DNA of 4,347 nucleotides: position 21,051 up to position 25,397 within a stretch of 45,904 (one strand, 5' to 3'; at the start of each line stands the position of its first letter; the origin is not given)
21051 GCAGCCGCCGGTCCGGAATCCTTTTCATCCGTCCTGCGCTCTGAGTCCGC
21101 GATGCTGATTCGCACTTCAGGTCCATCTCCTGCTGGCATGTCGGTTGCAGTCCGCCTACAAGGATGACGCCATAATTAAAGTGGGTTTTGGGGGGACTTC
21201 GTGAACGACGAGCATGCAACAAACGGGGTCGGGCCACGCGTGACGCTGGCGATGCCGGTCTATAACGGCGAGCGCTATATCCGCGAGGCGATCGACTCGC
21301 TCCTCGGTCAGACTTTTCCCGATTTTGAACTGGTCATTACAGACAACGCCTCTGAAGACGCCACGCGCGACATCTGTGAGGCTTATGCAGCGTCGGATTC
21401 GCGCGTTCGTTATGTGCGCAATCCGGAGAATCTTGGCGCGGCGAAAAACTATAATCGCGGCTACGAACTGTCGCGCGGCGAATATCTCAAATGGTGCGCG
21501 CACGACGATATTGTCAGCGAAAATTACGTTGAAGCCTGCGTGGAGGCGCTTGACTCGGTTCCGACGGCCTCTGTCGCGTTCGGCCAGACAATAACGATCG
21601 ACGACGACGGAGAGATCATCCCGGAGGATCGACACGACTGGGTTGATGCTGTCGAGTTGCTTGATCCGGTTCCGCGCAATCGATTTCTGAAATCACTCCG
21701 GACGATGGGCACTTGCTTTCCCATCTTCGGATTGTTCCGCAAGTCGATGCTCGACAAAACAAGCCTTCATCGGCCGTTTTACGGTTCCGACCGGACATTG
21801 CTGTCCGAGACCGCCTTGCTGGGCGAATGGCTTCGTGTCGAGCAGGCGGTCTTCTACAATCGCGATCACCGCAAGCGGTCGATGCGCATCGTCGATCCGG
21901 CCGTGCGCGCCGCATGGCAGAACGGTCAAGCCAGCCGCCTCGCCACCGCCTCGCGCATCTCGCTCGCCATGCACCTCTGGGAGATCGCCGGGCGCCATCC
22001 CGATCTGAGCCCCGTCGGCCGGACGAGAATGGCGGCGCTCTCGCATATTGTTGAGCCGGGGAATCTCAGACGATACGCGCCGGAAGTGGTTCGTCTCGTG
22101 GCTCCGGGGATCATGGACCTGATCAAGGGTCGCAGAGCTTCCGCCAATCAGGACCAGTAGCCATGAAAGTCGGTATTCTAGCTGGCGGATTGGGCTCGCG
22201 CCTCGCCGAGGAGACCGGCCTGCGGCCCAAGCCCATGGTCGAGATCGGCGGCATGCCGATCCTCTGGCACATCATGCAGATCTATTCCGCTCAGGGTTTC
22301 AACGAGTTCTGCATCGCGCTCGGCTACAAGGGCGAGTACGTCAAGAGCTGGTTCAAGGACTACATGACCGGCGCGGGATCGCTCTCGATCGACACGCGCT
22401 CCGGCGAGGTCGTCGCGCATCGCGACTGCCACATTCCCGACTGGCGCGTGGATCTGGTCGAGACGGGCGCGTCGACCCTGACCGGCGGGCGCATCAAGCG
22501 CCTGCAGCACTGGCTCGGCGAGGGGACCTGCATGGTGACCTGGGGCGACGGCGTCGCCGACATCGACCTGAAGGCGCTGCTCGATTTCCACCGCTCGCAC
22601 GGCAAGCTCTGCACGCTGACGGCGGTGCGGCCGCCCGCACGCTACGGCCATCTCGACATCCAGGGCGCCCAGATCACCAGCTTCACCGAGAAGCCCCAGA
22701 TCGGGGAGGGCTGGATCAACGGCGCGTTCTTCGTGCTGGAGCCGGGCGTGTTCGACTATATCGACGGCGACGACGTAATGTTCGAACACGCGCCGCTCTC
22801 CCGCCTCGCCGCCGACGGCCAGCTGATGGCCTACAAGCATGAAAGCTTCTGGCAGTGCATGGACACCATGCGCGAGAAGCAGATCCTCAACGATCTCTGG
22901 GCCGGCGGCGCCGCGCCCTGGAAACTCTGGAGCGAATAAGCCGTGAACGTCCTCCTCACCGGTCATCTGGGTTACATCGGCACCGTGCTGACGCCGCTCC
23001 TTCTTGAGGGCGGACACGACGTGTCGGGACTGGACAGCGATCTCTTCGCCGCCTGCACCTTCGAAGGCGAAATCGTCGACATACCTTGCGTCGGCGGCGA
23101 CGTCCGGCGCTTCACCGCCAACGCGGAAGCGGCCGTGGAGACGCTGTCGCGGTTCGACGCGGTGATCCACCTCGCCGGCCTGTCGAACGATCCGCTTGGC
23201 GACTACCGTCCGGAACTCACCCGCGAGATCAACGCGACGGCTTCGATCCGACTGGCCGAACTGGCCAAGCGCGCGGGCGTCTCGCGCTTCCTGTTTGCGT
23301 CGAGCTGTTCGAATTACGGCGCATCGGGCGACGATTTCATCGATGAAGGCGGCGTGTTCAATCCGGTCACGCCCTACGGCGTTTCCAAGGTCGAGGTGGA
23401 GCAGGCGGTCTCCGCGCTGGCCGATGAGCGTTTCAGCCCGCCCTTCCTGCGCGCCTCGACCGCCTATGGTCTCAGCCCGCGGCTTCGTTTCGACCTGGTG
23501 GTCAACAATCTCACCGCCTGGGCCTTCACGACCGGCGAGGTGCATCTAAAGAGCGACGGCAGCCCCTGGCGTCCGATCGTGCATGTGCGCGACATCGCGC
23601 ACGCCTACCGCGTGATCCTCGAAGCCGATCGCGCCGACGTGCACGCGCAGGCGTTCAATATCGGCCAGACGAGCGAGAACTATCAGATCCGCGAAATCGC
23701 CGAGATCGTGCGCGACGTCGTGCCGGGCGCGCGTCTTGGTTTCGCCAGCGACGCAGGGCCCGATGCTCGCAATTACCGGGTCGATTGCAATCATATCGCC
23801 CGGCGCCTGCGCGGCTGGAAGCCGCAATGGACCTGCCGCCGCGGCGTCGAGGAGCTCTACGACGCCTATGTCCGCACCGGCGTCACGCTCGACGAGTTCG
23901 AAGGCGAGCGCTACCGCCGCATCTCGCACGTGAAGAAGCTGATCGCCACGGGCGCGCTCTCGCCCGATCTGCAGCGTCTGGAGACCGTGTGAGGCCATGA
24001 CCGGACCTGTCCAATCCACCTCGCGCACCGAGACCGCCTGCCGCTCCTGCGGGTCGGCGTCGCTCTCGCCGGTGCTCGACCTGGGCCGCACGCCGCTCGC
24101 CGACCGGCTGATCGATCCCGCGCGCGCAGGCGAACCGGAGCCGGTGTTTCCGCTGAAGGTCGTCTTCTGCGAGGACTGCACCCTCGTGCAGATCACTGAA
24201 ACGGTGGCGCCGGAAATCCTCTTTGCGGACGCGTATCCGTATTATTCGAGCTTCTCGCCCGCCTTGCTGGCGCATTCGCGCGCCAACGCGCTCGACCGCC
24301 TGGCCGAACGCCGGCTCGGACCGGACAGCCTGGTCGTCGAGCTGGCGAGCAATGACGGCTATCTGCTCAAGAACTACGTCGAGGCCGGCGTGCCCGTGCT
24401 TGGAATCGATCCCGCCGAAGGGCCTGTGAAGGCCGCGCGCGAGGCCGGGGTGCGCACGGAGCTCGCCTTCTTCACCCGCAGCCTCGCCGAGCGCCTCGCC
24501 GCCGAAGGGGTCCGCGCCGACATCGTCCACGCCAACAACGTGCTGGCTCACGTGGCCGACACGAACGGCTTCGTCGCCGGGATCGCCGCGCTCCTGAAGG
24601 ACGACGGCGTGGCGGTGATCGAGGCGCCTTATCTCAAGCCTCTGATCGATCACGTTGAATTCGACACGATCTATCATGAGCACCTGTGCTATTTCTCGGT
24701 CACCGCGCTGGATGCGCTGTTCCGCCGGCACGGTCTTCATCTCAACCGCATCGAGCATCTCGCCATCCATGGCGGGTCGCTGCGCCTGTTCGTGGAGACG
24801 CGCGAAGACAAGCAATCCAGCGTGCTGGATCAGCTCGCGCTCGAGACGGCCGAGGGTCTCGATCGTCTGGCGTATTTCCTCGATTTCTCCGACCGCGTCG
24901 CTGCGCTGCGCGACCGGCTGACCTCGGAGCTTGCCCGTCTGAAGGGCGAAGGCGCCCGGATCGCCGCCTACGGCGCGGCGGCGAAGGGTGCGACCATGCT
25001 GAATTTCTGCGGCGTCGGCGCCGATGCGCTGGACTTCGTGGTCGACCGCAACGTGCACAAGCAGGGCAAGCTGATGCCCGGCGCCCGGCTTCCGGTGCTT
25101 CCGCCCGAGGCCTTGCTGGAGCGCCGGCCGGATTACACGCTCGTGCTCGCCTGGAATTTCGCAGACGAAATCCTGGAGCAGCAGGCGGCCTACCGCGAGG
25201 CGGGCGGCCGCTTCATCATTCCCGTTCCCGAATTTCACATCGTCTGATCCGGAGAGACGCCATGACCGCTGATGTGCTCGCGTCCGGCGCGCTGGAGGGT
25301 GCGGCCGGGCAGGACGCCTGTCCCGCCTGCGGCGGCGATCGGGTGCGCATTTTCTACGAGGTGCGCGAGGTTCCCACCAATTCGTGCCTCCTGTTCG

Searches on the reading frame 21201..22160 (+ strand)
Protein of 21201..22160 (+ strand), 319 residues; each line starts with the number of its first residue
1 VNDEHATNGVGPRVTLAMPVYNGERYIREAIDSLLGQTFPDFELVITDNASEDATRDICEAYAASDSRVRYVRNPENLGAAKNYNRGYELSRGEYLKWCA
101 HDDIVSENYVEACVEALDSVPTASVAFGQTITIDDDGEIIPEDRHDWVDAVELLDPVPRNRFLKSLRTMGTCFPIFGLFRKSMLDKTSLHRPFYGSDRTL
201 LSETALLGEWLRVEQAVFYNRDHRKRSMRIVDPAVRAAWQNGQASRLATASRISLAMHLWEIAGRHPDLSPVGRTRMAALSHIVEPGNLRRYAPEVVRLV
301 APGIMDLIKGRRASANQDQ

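Call 54: search_protein_families(library=pfam, proteins=[window:21201-22160:+], max_evalue=0.001)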
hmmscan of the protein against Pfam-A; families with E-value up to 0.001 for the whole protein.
window:21201-22160:+ (319 aa): 3 families
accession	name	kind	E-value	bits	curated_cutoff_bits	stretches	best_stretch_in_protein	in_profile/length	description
PF00535.33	Glycos_transf_2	-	1e-32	113.8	23.3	1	16-184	2-164/168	Glycosyl transferase family 2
PF10111.15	Glyco_tranf_2_2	-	6.7e-08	32.8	27.3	1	17-140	3-134/276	Glycosyltransferase like family 2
PF13641.12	Glyco_tranf_2_3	-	8.5e-08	32.9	27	1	12-121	1-112/230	Glycosyltransferase like family 2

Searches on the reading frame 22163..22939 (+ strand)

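Call 54: search_protein_families(library=pfam, proteins=[window:22163-22939:+], max_evalue=0.001)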
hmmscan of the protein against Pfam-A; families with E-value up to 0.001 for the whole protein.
window:22163-22939:+ (258 aa): 2 families
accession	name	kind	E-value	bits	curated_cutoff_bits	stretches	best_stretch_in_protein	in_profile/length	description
PF00483.29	NTP_transferase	-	2.9e-16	60.2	21.2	1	5-200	4-188/245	Nucleotidyl transferase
PF12804.13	NTP_transf_3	-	7.8e-07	29.9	27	1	5-56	3-49/160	MobA-like NTP transferase domain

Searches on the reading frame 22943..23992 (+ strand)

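Call 54: search_protein_families(library=pfam, proteins=[window:22943-23992:+], max_evalue=0.001)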
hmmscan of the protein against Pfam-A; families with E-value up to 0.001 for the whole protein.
window:22943-23992:+ (349 aa): 4 families
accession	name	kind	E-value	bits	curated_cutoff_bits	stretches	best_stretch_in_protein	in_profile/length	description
PF01370.27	Epimerase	-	3.5e-42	144.9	20.9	1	3-241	1-240/240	NAD dependent epimerase/dehydratase family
PF16363.11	GDP_Man_Dehyd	-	1.7e-23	84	27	1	4-304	1-331/332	GDP-mannose 4,6 dehydratase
PF04321.23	RmlD_sub_bind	-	7.3e-10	38.8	27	1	1-177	1-154/287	RmlD substrate binding domain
PF01073.25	3Beta_HSD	-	4.2e-06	26.4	22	1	5-165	2-166/280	3-beta hydroxysteroid dehydrogenase/isomerase family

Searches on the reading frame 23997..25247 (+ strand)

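Call 54: search_protein_families(library=pfam, proteins=[window:23997-25247:+], max_evalue=0.001)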
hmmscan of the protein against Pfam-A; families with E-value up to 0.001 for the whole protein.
window:23997-25247:+ (416 aa): 7 families
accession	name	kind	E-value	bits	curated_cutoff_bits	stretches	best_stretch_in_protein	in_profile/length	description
PF08484.17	Methyltransf_14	-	5.5e-57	192.5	23.5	1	257-411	2-160/160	C-methyltransferase C-terminal domain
PF08421.16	Methyltransf_13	-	4.4e-24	84.8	31.3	1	15-76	1-62/62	Putative zinc binding domain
PF13489.12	Methyltransf_23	-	2e-16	60.6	27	1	98-248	12-160/164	Methyltransferase domain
PF08242.18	Methyltransf_12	-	8.7e-11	42.9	30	1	115-205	2-97/98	Methyltransferase domain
PF08241.18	Methyltransf_11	-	8.2e-09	36.4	21.2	1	115-208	2-95/95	Methyltransferase domain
PF13649.12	Methyltransf_25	-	3.5e-06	28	27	1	113-204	1-97/97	Methyltransferase domain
PF13847.12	Methyltransf_31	-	5.9e-05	23.2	27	1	118-221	12-123/145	Methyltransferase domain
